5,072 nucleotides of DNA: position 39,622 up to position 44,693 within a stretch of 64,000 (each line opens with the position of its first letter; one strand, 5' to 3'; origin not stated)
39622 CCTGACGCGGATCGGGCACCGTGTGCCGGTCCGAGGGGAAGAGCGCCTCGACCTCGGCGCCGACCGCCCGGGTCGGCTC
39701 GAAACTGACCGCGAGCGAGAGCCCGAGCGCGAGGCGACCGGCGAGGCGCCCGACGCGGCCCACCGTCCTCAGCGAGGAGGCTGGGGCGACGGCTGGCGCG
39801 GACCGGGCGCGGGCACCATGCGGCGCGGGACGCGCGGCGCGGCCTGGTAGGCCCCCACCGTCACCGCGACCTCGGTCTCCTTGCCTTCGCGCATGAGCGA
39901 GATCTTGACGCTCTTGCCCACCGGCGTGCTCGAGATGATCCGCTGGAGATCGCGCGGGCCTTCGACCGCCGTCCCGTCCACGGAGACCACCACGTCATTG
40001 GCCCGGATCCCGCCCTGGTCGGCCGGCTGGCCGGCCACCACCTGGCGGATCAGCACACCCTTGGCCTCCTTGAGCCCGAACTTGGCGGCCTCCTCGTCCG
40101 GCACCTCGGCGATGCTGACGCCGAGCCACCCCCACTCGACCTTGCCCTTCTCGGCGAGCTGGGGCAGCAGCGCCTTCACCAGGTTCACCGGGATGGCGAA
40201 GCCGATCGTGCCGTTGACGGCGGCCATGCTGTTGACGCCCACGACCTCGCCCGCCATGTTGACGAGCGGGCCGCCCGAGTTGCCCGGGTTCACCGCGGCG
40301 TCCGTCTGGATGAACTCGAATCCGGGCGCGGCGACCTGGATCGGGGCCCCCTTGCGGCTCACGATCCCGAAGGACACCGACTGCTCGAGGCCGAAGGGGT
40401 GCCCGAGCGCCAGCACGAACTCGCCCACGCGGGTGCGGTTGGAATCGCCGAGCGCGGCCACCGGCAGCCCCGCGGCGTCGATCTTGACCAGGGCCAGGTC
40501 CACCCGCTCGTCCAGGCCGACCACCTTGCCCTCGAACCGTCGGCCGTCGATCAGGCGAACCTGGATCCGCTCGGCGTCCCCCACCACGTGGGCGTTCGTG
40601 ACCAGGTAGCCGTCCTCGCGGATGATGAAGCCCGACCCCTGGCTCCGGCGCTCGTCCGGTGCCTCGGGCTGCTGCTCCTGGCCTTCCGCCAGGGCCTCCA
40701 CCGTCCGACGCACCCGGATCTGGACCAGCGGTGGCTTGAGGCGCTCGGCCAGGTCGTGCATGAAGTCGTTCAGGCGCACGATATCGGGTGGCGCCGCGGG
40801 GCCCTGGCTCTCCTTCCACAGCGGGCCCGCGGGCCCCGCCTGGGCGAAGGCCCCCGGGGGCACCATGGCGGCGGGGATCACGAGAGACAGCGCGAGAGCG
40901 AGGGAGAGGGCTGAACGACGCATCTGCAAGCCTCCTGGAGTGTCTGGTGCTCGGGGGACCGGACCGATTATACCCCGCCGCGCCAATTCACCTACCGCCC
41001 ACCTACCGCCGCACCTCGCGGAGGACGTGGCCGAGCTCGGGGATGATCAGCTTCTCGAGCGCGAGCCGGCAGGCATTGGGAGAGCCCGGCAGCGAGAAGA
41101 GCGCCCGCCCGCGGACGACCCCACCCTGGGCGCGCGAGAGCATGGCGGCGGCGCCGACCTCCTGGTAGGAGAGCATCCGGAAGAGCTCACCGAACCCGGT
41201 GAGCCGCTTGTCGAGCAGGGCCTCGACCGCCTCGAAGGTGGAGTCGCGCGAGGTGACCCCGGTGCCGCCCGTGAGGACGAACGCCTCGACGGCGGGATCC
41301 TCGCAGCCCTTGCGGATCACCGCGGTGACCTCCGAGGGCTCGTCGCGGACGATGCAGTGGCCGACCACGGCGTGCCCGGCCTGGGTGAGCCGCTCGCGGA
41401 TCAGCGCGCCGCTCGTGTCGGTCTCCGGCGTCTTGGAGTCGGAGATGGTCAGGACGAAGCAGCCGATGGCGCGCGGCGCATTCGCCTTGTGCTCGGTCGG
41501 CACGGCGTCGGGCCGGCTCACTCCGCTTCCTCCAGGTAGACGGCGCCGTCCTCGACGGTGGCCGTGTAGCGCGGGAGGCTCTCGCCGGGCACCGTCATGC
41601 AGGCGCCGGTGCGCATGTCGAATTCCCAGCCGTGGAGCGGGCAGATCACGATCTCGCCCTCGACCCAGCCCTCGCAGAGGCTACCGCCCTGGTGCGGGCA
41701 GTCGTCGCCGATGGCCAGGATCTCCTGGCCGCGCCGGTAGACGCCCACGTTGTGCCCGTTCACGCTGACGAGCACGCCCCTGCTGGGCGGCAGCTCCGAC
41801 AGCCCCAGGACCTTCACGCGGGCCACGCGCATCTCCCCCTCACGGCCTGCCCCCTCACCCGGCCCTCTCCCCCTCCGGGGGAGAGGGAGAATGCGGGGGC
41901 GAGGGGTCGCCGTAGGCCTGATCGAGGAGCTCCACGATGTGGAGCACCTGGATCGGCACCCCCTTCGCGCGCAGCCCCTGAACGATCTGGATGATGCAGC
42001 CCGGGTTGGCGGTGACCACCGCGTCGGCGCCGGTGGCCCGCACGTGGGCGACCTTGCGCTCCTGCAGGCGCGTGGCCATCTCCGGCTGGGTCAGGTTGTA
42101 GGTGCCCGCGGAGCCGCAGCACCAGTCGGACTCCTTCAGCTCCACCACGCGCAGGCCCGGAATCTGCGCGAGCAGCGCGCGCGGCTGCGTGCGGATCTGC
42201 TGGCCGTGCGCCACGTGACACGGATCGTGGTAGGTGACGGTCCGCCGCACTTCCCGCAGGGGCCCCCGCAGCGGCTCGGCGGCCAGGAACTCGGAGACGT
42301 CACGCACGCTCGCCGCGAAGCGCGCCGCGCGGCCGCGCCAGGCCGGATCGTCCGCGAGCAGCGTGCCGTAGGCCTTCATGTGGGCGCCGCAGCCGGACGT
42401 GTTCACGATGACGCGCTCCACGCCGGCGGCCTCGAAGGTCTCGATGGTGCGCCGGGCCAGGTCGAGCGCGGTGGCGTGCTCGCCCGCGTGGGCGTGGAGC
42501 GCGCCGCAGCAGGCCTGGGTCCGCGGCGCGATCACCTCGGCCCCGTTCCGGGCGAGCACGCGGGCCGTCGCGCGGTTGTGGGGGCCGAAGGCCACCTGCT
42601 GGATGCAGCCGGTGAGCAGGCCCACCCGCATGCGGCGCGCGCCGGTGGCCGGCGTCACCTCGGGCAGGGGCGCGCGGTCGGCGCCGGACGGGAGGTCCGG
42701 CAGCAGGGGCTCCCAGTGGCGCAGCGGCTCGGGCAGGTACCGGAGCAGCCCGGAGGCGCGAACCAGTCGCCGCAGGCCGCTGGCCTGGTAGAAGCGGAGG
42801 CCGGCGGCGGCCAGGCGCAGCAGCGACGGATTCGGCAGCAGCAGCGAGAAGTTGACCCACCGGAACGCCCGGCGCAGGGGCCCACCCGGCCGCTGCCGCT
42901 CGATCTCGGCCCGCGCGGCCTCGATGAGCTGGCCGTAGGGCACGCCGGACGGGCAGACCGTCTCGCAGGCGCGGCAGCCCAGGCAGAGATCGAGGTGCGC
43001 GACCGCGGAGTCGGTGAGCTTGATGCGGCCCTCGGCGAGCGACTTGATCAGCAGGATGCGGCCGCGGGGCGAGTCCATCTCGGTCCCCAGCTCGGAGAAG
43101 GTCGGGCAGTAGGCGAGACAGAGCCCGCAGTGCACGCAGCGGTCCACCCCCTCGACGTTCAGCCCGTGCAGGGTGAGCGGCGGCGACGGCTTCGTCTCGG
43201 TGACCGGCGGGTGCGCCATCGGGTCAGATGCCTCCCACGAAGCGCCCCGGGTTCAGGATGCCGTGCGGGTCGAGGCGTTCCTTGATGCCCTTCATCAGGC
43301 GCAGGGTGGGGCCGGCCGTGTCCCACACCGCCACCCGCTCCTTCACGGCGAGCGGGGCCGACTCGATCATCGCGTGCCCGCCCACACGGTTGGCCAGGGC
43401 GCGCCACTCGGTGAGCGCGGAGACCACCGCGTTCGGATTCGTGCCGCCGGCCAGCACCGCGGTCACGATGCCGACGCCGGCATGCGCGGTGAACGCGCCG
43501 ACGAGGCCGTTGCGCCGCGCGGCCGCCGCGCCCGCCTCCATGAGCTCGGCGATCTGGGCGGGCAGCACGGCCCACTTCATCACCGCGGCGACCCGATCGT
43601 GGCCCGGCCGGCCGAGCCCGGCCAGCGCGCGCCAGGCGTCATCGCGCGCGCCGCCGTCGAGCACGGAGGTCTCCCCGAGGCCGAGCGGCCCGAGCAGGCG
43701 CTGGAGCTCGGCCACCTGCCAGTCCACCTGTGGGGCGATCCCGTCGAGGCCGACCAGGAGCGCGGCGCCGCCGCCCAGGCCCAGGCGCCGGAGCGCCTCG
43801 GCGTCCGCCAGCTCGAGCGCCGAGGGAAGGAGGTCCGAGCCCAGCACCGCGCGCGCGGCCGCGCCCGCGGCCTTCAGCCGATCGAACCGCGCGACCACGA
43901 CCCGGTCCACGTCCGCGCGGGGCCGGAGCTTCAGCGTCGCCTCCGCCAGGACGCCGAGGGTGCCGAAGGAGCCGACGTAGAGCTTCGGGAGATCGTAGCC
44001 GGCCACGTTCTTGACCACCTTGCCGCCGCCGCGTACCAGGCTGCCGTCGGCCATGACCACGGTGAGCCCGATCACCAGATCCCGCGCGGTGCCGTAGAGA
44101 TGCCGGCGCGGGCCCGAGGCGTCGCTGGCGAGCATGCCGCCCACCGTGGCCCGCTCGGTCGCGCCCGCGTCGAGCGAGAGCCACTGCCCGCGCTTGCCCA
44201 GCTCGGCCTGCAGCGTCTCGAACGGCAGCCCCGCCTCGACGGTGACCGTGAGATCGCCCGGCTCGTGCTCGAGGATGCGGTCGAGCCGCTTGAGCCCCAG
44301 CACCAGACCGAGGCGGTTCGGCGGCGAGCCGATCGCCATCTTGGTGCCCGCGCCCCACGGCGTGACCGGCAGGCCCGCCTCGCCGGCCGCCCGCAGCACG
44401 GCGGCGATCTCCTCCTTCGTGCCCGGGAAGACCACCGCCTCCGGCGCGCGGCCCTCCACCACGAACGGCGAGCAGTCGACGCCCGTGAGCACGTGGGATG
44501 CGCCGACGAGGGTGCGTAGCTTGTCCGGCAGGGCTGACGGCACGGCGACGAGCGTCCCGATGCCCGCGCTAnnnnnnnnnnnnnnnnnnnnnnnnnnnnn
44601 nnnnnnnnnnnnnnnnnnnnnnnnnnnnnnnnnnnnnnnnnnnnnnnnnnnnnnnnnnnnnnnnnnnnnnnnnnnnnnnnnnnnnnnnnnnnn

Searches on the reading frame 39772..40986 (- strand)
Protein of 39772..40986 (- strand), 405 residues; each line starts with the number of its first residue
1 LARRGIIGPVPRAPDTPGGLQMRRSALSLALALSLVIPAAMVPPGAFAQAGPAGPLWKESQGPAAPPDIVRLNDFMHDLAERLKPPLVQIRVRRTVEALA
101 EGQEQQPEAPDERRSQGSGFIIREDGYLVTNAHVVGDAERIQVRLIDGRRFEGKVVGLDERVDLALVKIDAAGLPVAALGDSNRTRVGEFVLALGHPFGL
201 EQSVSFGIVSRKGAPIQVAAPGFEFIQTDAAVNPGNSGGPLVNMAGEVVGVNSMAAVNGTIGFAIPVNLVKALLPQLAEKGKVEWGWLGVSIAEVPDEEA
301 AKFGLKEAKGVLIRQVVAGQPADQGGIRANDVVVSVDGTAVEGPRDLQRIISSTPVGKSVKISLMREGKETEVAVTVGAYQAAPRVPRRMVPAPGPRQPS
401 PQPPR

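Call 55: search_protein_families(library=pfam, proteins=[window:39772-40986:-], max_evalue=0.00001)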
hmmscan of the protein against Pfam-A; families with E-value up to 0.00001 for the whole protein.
window:39772-40986:- (405 aa): 5 families
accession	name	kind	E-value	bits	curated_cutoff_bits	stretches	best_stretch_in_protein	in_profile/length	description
PF13365.12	Trypsin_2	-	5.2e-38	131.5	27.6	1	117-251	1-144/144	Trypsin-like peptidase domain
PF00089.32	Trypsin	-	1.2e-17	65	20.6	1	117-271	27-217/220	Trypsin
PF13180.12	PDZ_2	-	1.2e-14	54.8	27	1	288-377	3-80/80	PDZ domain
PF17820.7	PDZ_6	-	2.3e-11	43.7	27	1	313-362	2-50/54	PDZ domain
PF00595.29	PDZ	-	6.1e-10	39.8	23.2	1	284-363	8-79/81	PDZ domain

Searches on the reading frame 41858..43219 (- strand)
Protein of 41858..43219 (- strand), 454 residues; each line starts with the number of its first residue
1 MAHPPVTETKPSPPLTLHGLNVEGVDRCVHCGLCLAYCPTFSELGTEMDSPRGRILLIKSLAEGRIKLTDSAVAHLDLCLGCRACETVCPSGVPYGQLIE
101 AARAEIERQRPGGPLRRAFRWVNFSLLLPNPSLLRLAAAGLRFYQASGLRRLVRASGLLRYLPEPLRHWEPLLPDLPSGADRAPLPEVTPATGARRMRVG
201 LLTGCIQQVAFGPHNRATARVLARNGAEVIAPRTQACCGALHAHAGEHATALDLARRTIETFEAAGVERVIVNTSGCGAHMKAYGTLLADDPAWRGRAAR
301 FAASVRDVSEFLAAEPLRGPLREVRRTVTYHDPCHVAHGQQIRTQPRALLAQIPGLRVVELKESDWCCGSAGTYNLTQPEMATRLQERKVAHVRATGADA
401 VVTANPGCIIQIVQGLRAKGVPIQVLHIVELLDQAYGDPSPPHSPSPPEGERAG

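Call 55: search_protein_families(library=pfam, proteins=[window:41858-43219:-], max_evalue=0.00001)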
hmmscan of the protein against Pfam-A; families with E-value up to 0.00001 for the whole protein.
window:41858-43219:- (454 aa): 11 families
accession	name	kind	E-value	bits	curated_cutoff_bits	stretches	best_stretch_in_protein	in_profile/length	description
PF02754.22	CCG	-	2.4e-37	127.3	20.6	2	328-412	1-84/85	Cysteine-rich domain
PF13183.11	Fer4_8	-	1.7e-13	51.3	27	1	25-93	2-68/68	4Fe-4S dicluster domain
PF12838.12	Fer4_7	-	5.2e-10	40.1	27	1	27-93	1-52/52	4Fe-4S dicluster domain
PF13534.11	Fer4_17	-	6.6e-10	39.8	22.2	1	27-93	1-60/61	4Fe-4S dicluster domain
PF13237.11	Fer4_10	-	8.7e-09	35.6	25.5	0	74-99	4-31/53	4Fe-4S dicluster domain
PF00037.32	Fer4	-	1.6e-08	34.5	21.1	0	76-93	5-22/24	4Fe-4S binding domain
PF12837.12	Fer4_6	-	3e-08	33.7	25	0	77-94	7-24/24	4Fe-4S binding domain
PF13187.11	Fer4_9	-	1.5e-07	31.8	27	0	77-92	35-50/52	4Fe-4S dicluster domain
PF12797.12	Fer4_2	-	3.6e-07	30.2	24.5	0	76-91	7-22/22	4Fe-4S binding domain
PF13484.11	Fer4_16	-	1.2e-06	29.7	30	1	27-91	1-65/66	4Fe-4S double cluster binding domain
PF12800.12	Fer4_4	-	3e-06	27.5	24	0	77-92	2-17/17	4Fe-4S binding domain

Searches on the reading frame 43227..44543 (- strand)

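Call 55: search_protein_families(library=pfam, proteins=[window:43227-44543:-], max_evalue=0.00001)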
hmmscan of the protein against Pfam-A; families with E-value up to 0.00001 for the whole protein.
window:43227-44543:- (439 aa): 2 families
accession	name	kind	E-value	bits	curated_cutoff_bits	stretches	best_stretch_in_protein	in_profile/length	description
PF01565.28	FAD_binding_4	-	1.8e-36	125.3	26.4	1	34-171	1-137/139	FAD binding domain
PF02913.24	FAD-oxidase_C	-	2.5e-15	57.3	21.2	1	212-434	4-247/248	FAD linked oxidases, C-terminal domain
